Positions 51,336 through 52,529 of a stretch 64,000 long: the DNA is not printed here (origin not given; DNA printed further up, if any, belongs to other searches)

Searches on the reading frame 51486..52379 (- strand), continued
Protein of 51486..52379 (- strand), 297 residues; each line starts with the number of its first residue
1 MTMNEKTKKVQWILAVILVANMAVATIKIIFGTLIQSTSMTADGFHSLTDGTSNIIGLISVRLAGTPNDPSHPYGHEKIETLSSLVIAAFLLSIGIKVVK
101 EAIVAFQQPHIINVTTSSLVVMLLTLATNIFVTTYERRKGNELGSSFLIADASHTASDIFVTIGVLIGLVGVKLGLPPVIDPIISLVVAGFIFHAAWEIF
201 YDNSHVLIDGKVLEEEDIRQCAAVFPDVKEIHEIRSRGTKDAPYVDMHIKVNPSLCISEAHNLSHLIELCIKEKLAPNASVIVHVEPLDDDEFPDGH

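Call 39: find_encoding_contigs(protein=P0105, flank=1500, max_places=1)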
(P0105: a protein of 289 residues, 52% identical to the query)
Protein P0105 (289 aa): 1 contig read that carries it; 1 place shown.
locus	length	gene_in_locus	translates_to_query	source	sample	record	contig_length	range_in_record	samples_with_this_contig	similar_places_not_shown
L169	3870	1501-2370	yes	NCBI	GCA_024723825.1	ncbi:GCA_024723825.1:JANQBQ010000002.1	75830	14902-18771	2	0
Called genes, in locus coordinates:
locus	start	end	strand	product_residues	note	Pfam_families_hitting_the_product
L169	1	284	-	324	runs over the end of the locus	PF01758:SBF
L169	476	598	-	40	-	-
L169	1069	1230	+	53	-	-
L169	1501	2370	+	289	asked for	PF01545:Cation_efflux, PF16916:ZT_dimer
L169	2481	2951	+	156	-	PF02915:Rubrerythrin (weak)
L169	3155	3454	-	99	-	PF11756:YgbA_NO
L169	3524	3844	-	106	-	-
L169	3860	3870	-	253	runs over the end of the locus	PF00239:Resolvase, PF07508:Recombinase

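Call 40: find_encoding_contigs(protein=P0038, flank=1500, max_places=1)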
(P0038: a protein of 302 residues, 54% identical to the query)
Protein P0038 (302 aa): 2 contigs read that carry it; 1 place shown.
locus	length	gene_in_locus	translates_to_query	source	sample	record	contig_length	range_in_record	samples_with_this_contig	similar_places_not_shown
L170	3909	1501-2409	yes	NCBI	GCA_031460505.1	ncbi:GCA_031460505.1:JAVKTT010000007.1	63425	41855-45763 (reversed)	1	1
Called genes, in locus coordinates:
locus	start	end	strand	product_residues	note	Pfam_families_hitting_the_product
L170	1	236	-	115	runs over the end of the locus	-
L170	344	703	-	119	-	-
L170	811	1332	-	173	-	-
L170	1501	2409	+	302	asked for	PF01545:Cation_efflux, PF16916:ZT_dimer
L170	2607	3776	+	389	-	PF01546:Peptidase_M20, PF07687:M20_dimer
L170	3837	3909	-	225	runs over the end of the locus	PF00753:Lactamase_B, PF13483:Lactamase_B_3, PF12706:Lactamase_B_2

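Call 41: find_encoding_contigs(protein=P0009, flank=1500, max_places=1)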
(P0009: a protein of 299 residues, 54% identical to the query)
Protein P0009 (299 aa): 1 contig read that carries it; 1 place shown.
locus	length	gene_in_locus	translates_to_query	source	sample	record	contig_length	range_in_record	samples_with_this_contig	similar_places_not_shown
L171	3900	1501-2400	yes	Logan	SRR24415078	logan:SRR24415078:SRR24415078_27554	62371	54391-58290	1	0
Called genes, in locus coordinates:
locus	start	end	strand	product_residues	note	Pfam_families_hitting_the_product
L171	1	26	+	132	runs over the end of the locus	PF02261:Asp_decarbox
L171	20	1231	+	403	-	PF02441:Flavoprotein, PF04127:DFP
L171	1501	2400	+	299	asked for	PF01545:Cation_efflux, PF16916:ZT_dimer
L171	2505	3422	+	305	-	-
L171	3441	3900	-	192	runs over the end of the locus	PF01174:SNO, PF07685:GATase_3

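Call 47: search_solved_structures(query=window:51486-52379:-, max_evalue=0.00001, show_alignments=2)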
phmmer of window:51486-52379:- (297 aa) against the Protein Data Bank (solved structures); distinct sequences matched with E-value up to 0.00001: 12.
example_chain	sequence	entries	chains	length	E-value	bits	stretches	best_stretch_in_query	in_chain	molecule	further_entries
3j1z_P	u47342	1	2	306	6.9e-26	94.7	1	20-290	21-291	Cation efflux family protein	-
5vrf_B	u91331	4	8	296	7.6e-26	94.5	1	20-289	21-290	Cadmium and zinc efflux pump FieF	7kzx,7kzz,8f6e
8f6j_B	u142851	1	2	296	1.9e-25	93.2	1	20-289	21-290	Cadmium and zinc efflux pump FieF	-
8f6f_A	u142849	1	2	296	8.9e-25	91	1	21-289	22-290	Cadmium and zinc efflux pump FieF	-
8f6h_A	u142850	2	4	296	1e-24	90.9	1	20-289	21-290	Cadmium and zinc efflux pump FieF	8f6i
8f6k_A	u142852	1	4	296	4.7e-24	88.7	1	20-289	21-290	Cadmium and zinc efflux pump FieF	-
2qfi_A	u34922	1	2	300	3.5e-19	72.7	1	20-288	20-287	Ferrous-iron efflux pump fieF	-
3h90_A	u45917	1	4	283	3.8e-19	72.6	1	24-288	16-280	Ferrous-iron efflux pump fieF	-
8zb0_A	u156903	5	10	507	2.5e-06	30.5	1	20-125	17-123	Proton-coupled zinc antiporter SLC30A1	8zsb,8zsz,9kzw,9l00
8xm6_B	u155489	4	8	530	2.9e-06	30.3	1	20-125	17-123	Proton-coupled zinc antiporter SLC30A1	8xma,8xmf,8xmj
9kvx_B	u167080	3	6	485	6.6e-06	29.1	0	15-130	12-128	Calcium/manganese antiporter SLC30A10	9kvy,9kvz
8j7t_A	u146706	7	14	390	9.6e-06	28.6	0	14-130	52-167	Zinc transporter 7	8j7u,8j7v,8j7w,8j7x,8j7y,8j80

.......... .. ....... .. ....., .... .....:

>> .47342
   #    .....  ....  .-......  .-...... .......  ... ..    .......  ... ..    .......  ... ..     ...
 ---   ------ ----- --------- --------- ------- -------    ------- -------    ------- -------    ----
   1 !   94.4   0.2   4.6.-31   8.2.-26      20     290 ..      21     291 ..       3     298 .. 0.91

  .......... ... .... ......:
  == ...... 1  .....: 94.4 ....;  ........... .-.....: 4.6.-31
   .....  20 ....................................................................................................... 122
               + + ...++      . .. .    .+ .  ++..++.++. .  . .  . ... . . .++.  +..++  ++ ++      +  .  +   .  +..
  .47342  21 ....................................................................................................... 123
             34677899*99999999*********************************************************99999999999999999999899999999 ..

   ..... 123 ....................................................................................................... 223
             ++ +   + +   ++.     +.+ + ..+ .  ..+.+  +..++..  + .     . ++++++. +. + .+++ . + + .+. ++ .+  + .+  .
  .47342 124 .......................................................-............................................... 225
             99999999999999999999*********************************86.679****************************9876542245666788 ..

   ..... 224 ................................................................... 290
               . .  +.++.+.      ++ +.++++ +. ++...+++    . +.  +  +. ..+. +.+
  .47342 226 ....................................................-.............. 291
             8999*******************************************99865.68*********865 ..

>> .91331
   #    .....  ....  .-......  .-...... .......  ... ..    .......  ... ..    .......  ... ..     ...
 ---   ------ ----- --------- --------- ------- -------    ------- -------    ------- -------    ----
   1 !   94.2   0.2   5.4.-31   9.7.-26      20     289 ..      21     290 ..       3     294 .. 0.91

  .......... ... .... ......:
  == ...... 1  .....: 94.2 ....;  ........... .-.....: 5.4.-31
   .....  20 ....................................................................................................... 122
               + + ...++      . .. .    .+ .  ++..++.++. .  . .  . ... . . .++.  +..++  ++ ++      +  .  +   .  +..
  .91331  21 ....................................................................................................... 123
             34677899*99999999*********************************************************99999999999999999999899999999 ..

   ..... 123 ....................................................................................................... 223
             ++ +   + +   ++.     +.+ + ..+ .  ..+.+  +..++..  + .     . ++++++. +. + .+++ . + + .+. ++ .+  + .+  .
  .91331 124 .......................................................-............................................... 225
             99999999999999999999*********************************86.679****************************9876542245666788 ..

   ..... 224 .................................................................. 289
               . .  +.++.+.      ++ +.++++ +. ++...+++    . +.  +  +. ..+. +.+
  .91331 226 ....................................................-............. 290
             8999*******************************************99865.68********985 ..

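Call 48: search_protein_families(library=ncbifam, proteins=[window:51486-52379:-])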
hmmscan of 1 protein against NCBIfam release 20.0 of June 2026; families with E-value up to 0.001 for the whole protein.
window:51486-52379:- (297 aa): 10 families
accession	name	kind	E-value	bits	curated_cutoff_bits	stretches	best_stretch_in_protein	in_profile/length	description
NF052602.1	Zn_efflux_Cdf31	equivalog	8.7e-66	222.3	460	1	6-289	2-291/299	CDF family zinc efflux transporter Cdf31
TIGR01297.1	CDF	superfamily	1.4e-63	214.9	82.35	1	14-289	5-284/285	cation diffusion facilitator family transporter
NF050169.1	CatEfflxFieF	equivalog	3.6e-40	138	420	1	16-287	11-281/282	cation efflux pump FieF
NF052621.1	MngEfTpMntE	equivalog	1.5e-38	132.9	500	1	14-290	7-284/293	manganese efflux transporter MntE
NF033616.1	CDF_MamB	equivalog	8.8e-35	120.6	350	1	9-287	7-283/284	magnetosome biogenesis CDF transporter MamB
NF033615.1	CDF_MamM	equivalog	3.2e-34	118.5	350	1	13-287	11-288/290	magnetosome biogenesis CDF transporter MamM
NF007064.0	PRK09509.1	equivalog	4.1e-31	108.1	447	1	18-288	18-287/300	CDF family cation-efflux transporter FieF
NF002923.0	PRK03557.1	equivalog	1.6e-24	86.8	408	1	9-254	18-262/313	CDF family zinc transporter ZitB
NF040994.1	MamV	equivalog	5.2e-24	84.9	500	1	18-276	18-276/319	CDF transporter MamV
NF033827.1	CDF_efflux_DmeF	equivalog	1.1e-11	44.8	250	1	6-132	14-136/309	CDF family Co(II)/Ni(II) efflux transporter DmeF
